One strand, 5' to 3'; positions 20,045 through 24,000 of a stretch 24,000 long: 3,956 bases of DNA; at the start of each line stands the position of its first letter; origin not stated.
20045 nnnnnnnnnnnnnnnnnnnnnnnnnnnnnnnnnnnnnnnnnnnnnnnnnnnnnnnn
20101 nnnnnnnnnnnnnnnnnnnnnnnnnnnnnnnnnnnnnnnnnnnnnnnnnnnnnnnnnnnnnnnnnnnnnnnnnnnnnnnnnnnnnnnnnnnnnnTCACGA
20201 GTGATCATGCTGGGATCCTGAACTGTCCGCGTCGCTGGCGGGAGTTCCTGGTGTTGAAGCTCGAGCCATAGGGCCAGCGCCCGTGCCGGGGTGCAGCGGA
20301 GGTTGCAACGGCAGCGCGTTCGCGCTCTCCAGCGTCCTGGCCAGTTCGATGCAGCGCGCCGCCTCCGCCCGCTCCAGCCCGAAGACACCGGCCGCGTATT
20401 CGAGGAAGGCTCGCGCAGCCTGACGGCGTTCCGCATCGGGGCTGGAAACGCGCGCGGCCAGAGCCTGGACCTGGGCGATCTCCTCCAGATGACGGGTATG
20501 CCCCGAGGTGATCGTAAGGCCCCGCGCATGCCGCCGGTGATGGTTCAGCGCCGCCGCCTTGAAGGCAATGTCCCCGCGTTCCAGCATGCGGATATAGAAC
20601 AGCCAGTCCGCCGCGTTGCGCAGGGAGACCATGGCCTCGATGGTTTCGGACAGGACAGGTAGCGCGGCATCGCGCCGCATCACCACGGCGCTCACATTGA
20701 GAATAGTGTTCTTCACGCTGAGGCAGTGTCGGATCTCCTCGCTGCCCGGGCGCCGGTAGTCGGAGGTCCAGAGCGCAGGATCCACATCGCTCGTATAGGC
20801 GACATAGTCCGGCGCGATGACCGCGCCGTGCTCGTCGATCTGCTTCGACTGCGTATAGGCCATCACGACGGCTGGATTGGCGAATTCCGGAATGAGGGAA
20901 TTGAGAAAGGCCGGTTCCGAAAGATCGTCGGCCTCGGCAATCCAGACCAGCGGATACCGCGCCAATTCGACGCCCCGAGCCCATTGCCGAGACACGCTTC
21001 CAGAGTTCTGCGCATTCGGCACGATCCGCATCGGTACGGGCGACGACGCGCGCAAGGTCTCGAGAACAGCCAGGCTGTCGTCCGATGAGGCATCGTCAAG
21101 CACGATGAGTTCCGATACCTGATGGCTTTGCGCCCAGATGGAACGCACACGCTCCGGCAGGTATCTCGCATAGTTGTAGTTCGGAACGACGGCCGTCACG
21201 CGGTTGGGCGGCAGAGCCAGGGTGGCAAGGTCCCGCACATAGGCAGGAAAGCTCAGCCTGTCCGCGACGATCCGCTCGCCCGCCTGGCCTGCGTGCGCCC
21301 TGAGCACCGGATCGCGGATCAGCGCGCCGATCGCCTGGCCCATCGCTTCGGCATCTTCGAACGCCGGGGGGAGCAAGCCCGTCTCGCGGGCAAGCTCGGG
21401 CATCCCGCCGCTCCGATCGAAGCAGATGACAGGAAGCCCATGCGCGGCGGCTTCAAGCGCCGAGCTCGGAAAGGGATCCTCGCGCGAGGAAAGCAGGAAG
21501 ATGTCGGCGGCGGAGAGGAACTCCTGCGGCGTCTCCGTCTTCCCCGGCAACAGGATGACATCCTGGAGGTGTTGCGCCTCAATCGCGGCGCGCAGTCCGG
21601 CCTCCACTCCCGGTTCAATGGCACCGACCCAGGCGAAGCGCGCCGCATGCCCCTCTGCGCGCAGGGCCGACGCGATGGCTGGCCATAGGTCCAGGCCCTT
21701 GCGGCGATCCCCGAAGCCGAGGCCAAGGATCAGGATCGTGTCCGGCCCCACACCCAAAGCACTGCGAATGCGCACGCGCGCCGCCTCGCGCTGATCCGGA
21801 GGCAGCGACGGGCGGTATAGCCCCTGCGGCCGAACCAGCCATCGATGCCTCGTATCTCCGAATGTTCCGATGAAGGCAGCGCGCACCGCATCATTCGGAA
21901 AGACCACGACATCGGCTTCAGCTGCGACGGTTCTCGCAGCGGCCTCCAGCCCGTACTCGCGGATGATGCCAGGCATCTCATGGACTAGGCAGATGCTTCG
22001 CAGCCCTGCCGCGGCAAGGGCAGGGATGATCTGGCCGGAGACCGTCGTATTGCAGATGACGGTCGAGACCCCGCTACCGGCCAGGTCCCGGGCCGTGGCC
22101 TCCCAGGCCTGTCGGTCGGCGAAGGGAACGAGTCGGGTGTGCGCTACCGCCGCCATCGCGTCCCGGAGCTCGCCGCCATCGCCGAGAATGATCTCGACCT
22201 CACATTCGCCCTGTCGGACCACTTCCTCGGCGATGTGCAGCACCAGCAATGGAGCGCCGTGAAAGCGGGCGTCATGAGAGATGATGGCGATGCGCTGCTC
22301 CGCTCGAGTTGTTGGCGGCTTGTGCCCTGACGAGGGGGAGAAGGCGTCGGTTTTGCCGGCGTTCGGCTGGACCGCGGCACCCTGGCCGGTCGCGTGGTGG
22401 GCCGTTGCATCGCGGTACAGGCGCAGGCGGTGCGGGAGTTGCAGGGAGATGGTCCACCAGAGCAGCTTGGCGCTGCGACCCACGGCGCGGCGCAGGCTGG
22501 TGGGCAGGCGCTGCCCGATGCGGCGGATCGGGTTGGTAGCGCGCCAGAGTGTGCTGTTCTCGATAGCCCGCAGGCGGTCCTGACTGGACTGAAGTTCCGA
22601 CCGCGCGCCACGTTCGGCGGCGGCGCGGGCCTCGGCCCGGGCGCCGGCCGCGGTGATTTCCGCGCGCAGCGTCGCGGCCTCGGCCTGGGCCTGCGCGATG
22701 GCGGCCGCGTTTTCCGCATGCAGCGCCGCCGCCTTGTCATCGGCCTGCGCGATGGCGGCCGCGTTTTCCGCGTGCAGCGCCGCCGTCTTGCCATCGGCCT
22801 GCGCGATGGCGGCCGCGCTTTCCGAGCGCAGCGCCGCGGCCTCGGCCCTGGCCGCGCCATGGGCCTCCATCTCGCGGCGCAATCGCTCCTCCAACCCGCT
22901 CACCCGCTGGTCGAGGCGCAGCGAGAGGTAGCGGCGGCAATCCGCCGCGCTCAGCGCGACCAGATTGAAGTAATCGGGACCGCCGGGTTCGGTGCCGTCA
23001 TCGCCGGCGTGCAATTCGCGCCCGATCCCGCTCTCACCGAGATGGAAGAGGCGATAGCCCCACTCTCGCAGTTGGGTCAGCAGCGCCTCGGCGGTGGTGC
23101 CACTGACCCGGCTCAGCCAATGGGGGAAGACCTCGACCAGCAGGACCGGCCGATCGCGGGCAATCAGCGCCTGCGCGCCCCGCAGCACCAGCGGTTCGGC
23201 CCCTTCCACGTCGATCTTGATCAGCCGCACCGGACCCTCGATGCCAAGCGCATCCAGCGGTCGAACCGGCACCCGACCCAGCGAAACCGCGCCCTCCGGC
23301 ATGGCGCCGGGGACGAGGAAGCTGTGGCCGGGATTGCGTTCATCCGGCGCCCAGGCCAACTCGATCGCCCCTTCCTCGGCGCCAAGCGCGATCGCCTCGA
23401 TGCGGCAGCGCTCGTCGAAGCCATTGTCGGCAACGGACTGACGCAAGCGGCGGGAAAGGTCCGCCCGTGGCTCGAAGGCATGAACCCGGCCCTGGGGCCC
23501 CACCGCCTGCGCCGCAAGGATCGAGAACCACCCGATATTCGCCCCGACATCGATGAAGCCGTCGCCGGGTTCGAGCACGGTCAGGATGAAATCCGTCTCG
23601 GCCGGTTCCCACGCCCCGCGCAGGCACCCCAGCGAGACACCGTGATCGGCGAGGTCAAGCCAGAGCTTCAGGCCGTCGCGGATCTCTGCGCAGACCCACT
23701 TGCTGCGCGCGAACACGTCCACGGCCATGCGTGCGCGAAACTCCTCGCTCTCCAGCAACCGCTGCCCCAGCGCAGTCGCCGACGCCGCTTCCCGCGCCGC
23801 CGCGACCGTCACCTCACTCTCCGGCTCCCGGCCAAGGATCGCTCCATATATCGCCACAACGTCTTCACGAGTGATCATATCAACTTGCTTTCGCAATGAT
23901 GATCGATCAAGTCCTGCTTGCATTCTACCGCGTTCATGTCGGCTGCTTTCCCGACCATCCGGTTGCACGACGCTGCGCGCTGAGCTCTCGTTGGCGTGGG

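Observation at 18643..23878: Near-perfect 1566-bp direct repeat puts one identical N-terminal cassette on two different giant glycosyltransferase genes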

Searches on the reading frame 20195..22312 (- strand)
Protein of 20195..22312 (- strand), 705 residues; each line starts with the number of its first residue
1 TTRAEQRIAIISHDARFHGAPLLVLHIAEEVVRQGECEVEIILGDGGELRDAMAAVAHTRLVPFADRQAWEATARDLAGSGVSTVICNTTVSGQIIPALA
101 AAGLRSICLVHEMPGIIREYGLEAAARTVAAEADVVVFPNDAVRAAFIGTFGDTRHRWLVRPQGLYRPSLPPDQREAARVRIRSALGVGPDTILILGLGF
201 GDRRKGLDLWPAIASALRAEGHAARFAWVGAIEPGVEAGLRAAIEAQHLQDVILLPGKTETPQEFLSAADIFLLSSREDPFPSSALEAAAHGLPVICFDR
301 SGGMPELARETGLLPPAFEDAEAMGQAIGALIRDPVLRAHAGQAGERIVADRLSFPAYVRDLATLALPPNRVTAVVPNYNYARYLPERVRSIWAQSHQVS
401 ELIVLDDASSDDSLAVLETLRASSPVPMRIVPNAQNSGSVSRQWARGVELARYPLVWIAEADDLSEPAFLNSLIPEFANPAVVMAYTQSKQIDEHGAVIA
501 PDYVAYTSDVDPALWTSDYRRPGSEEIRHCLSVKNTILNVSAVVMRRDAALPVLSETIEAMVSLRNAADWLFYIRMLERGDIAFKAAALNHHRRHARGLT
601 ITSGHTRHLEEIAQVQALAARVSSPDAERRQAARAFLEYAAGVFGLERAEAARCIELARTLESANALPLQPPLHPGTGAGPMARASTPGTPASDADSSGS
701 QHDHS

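Call 29: find_homologous_proteins(query=window:20195-22312:-, max_evalue=1e-20)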
Query window:20195-22312:- (705 aa): 1094 proteins with E <= 1e-20 among 8000 candidates; the best 120 are listed.
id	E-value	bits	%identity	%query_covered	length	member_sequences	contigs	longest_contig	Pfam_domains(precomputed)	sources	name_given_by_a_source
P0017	0.0e+0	1552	100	100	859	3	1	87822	PF13641.13,PF00534.27,PF00535.33,PF20706.4,PF13692.13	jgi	jgi:glycosyltransferase involved in cell wall biosynthesis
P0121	0.0e+0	1194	82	94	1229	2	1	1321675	PF13641.13,PF00534.27,PF05050.20,PF00535.33,PF13692.13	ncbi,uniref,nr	ncbi:FkbM family methyltransferase [Roseococcus pinisoli]|uniref:FkbM family methyltransferase n=1 T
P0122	4.7e-226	770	60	91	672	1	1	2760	PF13641.13,PF00534.27,PF00535.33,PF20706.4,PF13692.13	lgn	-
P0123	4.3e-205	701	54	92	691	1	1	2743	PF13641.13,PF00534.27,PF00535.33,PF13692.13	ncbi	-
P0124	1.8e-178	613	48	91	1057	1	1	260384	PF13641.13,PF00534.27,PF14307.13,PF00535.33,PF13692.13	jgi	jgi:glycosyltransferase involved in cell wall biosynthesis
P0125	1.1e-177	610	47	92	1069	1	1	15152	PF13641.13,PF00534.27,PF14307.13,PF00535.33,PF13692.13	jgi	jgi:glycosyltransferase involved in cell wall biosynthesis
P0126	2.2e-176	606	46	92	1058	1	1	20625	PF13641.13,PF00534.27,PF14307.13,PF00535.33,PF13692.13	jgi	jgi:glycosyltransferase involved in cell wall biosynthesis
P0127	3.4e-176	606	47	92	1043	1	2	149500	PF13641.13,PF00534.27,PF14307.13,PF00535.33,PF13692.13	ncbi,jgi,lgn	jgi:glycosyltransferase involved in cell wall biosynthesis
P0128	2.3e-172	593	45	91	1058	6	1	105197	PF10111.15,PF13506.14,PF13641.13,PF00534.27,PF14307.13,PF00535.33,PF13692.13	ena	-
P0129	5.0e-172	592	46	92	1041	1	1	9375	PF13641.13,PF00534.27,PF14307.13,PF00535.33,PF13692.13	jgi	jgi:O-antigen biosynthesis protein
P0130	1.6e-171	590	47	91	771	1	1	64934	PF10111.15,PF13506.14,PF13641.13,PF00534.27,PF14307.13,PF00535.33,PF20706.4,PF13692.13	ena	-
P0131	1.6e-171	590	47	87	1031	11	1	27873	PF13641.13,PF00534.27,PF14307.13,PF00535.33,PF13692.13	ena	-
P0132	1.9e-171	590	47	88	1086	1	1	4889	PF10111.15,PF13506.14,PF13641.13,PF00534.27,PF14307.13,PF13524.13,PF00535.33,PF13692.13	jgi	jgi:glycosyltransferase involved in cell wall biosynthesis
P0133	4.8e-170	585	48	91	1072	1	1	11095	PF13641.13,PF00534.27,PF14307.13,PF13439.13,PF00535.33,PF13692.13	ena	-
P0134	5.9e-170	585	47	91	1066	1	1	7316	PF10111.15,PF13506.14,PF13641.13,PF00534.27,PF14307.13,PF00535.33,PF13692.13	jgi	jgi:O-antigen biosynthesis protein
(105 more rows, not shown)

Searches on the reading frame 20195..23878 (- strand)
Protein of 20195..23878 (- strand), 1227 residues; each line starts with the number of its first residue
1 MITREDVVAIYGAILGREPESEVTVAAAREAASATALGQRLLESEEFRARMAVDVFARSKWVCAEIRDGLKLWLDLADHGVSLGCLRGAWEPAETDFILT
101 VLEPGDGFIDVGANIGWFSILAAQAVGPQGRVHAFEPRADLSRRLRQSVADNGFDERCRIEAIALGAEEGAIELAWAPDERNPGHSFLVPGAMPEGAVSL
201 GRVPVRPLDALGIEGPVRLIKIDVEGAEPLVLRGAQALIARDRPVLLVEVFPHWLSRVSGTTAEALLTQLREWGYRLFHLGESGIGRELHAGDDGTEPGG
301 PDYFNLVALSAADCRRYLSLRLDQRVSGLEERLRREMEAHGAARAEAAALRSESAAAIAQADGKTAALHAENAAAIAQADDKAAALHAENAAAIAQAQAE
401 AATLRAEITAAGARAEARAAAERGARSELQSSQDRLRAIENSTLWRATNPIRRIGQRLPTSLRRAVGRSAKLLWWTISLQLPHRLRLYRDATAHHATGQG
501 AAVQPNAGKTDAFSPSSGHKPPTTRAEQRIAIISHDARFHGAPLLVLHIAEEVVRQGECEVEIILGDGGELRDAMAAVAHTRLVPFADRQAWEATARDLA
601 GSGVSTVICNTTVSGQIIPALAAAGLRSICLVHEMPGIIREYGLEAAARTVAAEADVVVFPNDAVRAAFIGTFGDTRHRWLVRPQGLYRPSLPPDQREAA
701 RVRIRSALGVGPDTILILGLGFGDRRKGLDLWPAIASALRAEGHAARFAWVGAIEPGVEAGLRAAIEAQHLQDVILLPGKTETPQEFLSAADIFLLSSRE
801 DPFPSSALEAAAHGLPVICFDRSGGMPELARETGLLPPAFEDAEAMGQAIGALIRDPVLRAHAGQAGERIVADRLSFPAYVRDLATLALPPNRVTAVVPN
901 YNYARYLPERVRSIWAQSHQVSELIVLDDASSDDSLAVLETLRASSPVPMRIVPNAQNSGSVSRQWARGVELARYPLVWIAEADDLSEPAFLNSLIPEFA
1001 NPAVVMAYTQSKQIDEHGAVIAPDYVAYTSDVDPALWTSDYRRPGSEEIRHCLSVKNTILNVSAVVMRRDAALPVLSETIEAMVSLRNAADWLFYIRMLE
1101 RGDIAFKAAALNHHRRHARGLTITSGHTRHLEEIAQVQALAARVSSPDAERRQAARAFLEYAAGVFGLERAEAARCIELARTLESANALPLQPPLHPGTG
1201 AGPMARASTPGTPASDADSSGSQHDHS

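Call 7: search_protein_families(library=pfam, proteins=[window:20195-23878:-], max_evalue=0.01)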
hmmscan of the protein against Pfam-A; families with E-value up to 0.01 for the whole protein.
window:20195-23878:- (1227 aa): 9 families
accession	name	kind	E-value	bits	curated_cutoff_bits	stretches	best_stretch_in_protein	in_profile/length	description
PF13692.12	Glyco_trans_1_4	-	1e-18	68.4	27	1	716-856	5-142/142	Glycosyl transferases group 1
PF00535.33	Glycos_transf_2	-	3.2e-18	66.7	23.3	1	896-1024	2-128/168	Glycosyl transferase family 2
PF05050.19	Methyltransf_21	-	1.7e-17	64.5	22.7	1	110-277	1-173/173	Methyltransferase FkbM domain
PF00534.26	Glycos_transf_1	-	2.5e-17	63.4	26.4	1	706-868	7-170/172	Glycosyl transferases group 1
PF13641.12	Glyco_tranf_2_3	-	1.6e-11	45.1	27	1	891-1015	1-126/230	Glycosyltransferase like family 2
PF20706.3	GT4-conflict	-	1.6e-05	24.5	26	1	709-830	194-321/385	Family 4 Glycosyltransferase in conflict systems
PF05575.17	V_cholerae_RfbT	-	0.00025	20.9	27.9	1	107-232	82-207/286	Vibrio cholerae RfbT protein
PF16994.11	Glyco_trans_4_5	-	0.00061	20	26.6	1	528-635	3-108/172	Glycosyl-transferase family 4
PF10111.15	Glyco_tranf_2_2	-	0.0015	18.5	27.3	1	904-996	12-103/276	Glycosyltransferase like family 2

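Call 11: find_encoding_contigs(protein=window:20195-23878:-, flank=10000, max_places=10)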
Protein window:20195-23878:- (1227 aa): no gene with exactly this product is on record in the collection.
